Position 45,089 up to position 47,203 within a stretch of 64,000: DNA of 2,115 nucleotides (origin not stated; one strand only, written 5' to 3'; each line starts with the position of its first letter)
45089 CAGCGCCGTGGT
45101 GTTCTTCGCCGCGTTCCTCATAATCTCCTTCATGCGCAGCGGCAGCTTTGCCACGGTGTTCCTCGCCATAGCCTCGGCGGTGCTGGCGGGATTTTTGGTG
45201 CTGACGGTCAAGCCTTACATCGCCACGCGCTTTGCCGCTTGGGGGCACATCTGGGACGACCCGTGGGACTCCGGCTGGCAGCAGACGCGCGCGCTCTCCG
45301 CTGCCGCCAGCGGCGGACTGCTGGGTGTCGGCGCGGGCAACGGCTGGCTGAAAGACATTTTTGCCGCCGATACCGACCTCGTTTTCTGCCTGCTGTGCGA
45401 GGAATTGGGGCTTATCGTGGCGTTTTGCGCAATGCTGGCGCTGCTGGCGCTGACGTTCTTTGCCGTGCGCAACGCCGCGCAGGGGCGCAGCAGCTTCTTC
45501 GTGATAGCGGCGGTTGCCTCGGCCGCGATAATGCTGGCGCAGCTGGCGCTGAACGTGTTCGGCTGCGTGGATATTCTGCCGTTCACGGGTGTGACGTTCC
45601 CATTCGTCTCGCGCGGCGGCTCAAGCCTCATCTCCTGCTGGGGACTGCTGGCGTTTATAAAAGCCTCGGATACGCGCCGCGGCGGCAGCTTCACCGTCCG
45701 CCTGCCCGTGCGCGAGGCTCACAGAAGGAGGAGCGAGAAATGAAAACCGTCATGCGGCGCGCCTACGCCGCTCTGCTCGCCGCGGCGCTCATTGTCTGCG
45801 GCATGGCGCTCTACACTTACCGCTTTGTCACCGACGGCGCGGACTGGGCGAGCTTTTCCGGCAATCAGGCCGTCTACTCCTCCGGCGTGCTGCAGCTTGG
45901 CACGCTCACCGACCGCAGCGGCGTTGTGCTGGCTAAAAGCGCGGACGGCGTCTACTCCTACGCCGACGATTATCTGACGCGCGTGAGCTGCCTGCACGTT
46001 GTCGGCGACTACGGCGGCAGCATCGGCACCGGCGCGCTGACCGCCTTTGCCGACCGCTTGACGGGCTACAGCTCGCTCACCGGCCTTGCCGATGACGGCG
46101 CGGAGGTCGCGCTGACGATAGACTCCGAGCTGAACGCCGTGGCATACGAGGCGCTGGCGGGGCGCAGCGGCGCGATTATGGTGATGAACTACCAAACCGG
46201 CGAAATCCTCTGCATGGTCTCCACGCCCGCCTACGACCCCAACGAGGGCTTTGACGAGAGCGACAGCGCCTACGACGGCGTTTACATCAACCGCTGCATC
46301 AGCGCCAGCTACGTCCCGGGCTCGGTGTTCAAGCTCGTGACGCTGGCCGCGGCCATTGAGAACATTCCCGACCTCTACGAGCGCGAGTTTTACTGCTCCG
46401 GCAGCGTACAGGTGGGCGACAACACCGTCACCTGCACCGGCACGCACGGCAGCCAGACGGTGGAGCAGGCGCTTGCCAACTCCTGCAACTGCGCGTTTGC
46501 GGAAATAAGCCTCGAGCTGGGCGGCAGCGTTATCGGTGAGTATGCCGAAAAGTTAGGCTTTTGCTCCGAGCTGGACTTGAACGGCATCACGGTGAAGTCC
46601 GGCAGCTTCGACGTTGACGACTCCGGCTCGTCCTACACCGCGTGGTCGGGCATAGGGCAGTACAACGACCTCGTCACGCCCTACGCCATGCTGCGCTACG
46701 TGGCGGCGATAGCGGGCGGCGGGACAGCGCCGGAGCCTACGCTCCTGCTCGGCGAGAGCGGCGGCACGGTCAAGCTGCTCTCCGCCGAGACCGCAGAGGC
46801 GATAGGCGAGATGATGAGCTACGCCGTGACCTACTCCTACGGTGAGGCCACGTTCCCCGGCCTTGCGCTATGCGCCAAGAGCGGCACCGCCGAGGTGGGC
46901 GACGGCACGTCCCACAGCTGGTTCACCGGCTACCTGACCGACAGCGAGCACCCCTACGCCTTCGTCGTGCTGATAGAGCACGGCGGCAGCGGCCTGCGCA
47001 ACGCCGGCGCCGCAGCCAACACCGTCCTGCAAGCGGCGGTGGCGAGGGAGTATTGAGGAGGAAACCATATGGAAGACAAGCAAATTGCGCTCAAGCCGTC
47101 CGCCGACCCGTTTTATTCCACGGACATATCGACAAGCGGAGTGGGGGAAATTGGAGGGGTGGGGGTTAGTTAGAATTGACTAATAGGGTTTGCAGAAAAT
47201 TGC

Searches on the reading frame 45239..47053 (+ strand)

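Call 19: search_protein_families(library=pfam, proteins=[window:45239-47053:+], max_evalue=0.001)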
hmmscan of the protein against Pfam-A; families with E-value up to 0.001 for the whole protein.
window:45239-47053:+ (605 aa): 1 family
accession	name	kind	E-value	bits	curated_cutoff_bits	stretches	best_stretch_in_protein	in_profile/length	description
PF00905.27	Transpeptidase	-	1.9e-43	149.2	22.1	1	311-597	1-298/299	Penicillin binding protein transpeptidase domain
